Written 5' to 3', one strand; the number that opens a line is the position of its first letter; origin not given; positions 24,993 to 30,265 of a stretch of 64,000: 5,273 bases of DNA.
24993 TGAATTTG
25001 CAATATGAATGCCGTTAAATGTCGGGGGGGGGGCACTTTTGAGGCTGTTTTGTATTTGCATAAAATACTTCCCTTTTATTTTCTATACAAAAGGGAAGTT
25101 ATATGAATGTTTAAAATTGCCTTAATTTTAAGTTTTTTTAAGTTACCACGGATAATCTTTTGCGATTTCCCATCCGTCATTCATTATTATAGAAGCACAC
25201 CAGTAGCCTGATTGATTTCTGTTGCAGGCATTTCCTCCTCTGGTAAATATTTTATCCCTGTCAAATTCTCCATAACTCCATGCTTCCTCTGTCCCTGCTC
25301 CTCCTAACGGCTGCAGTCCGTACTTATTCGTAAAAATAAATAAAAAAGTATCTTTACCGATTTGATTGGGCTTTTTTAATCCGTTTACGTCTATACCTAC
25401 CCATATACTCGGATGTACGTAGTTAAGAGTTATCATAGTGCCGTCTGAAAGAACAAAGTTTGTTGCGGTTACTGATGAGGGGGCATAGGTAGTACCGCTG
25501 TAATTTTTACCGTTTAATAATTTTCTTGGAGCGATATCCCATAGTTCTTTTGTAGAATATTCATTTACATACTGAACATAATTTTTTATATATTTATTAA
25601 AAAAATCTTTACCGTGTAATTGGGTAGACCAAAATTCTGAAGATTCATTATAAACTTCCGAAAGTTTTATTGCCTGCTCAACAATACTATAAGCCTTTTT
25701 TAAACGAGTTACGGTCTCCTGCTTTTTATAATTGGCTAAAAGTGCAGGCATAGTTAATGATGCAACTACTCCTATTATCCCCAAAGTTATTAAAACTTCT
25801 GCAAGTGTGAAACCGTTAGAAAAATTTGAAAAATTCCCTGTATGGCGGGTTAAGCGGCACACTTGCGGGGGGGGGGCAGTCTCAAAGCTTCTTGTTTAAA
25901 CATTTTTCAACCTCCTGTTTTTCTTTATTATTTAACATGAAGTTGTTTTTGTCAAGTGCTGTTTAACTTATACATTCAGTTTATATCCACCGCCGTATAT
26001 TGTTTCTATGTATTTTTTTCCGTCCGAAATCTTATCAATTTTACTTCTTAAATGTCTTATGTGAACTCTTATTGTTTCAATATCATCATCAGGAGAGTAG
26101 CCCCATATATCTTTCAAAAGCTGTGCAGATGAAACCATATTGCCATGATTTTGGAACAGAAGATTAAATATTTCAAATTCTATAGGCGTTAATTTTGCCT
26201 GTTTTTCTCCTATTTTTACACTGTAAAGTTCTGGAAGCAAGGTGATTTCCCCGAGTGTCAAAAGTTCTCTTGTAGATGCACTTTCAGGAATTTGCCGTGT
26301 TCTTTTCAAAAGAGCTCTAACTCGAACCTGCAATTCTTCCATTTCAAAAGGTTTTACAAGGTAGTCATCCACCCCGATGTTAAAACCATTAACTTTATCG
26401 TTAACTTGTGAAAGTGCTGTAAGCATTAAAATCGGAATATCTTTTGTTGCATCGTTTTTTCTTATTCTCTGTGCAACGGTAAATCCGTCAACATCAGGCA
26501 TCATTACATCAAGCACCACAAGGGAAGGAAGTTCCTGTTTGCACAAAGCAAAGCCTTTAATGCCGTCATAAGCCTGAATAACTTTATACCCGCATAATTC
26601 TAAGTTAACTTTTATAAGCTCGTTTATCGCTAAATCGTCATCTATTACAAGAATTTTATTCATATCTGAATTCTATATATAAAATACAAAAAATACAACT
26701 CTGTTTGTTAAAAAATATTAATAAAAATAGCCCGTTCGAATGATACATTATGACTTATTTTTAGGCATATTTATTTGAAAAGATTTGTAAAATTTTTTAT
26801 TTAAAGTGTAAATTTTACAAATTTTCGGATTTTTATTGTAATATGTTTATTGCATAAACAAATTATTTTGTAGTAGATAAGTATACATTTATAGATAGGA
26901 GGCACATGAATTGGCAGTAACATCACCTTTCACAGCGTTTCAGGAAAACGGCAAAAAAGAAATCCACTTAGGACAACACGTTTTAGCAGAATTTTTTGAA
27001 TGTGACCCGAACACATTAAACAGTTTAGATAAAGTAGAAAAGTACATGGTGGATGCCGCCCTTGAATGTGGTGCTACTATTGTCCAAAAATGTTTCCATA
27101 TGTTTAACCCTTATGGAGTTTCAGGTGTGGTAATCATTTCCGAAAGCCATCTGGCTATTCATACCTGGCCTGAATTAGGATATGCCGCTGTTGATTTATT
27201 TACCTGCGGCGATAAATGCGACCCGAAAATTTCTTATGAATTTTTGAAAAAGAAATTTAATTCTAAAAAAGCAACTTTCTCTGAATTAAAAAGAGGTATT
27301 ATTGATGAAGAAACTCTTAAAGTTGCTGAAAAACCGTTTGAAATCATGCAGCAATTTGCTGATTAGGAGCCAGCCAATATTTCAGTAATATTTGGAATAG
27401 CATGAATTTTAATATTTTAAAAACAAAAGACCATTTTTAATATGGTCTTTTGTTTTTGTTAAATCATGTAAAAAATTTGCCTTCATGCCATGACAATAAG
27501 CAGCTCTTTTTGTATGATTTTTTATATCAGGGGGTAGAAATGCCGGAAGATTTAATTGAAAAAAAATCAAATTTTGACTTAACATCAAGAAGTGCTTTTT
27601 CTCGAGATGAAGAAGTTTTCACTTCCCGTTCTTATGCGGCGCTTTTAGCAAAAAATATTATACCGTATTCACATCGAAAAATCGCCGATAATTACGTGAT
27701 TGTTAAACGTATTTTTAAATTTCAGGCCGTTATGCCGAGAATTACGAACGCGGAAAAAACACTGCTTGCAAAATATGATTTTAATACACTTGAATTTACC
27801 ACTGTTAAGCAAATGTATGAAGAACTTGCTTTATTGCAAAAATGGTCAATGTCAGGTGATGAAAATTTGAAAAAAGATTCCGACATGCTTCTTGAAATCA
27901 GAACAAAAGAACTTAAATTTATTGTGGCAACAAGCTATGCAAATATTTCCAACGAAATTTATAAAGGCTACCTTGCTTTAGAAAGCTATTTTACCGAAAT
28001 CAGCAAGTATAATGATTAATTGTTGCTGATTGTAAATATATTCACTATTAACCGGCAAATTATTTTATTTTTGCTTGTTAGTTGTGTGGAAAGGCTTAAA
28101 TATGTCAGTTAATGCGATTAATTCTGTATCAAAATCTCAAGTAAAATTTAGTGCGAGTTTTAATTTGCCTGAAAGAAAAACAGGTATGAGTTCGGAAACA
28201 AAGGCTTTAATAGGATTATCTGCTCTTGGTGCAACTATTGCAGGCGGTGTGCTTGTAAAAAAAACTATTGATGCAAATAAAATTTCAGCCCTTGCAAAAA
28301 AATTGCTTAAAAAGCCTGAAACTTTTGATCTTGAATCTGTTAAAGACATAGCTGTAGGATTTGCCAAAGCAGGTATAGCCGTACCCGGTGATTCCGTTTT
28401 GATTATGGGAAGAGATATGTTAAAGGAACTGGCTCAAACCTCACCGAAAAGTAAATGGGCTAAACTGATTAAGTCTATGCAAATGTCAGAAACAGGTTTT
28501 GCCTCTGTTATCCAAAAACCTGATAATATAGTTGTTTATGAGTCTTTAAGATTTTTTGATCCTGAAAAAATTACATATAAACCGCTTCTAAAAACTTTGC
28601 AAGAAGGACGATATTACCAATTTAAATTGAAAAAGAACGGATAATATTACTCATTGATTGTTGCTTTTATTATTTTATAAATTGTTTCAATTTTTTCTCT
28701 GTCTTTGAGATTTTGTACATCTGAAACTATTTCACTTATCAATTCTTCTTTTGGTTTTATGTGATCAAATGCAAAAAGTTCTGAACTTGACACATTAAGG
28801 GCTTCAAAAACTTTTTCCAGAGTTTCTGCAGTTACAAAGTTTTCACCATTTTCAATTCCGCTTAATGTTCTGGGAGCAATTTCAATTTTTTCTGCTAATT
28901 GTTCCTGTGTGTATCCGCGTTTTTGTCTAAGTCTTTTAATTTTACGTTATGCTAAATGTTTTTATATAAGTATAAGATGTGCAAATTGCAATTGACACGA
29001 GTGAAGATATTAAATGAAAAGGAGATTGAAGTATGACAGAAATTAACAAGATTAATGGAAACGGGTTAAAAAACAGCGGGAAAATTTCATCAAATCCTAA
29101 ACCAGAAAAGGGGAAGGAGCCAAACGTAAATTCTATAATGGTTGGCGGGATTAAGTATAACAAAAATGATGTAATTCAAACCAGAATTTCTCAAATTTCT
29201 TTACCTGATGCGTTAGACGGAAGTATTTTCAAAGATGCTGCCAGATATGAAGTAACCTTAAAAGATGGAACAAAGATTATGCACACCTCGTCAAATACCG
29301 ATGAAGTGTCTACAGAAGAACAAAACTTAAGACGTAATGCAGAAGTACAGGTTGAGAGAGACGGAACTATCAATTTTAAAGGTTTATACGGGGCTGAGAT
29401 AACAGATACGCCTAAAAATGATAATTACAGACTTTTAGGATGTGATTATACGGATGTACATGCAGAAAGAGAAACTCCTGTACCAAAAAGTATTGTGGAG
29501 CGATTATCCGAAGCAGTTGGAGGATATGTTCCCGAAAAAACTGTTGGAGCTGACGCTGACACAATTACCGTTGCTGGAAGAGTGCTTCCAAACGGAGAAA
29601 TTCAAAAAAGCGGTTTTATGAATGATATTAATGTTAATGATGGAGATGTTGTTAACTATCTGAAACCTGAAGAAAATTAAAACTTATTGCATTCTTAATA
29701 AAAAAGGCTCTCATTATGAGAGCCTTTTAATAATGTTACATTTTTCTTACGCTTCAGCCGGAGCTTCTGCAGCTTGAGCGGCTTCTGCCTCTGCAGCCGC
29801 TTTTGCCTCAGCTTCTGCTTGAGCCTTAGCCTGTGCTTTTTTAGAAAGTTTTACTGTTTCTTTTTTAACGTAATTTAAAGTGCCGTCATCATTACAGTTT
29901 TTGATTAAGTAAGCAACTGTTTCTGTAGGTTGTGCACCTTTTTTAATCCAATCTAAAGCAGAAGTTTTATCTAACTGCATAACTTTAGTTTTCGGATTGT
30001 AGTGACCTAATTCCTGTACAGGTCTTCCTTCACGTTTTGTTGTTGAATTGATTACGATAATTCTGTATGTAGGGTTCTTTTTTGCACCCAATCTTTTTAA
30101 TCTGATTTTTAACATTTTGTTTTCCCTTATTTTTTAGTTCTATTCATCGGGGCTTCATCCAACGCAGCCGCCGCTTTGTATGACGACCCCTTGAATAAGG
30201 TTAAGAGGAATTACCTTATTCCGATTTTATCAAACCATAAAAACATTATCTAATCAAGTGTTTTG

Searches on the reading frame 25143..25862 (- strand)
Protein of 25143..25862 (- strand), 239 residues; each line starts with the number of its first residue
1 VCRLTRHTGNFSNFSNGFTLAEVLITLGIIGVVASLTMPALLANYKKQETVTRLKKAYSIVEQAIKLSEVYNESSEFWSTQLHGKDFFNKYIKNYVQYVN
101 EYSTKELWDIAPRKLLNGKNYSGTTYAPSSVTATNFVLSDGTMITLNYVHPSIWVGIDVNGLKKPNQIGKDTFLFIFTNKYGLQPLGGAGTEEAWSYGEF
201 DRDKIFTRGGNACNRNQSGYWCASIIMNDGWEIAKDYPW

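Call 12: search_protein_families(library=pfam, proteins=[window:25143-25862:-], max_evalue=0.001)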
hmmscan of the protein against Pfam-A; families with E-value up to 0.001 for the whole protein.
window:25143-25862:- (239 aa): 2 families
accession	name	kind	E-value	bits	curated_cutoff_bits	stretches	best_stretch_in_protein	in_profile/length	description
PF20318.3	DUF6613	-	1.5e-12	48.3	24.3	1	50-238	11-197/200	Family of unknown function (DUF6613)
PF07963.17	N_methyl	-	2.2e-05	24.2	21.2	1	15-36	4-25/27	Prokaryotic N-terminal methylation motif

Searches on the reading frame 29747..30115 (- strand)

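Call 13: search_protein_families(library=pfam, proteins=[window:29747-30115:-], max_evalue=0.001)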
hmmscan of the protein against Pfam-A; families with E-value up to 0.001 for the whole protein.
window:29747-30115:- (122 aa): 1 family
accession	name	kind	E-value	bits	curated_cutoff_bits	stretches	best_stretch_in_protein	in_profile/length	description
PF00886.24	Ribosomal_S16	-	1.1e-19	70.5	27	1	8-64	1-62/62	Ribosomal protein S16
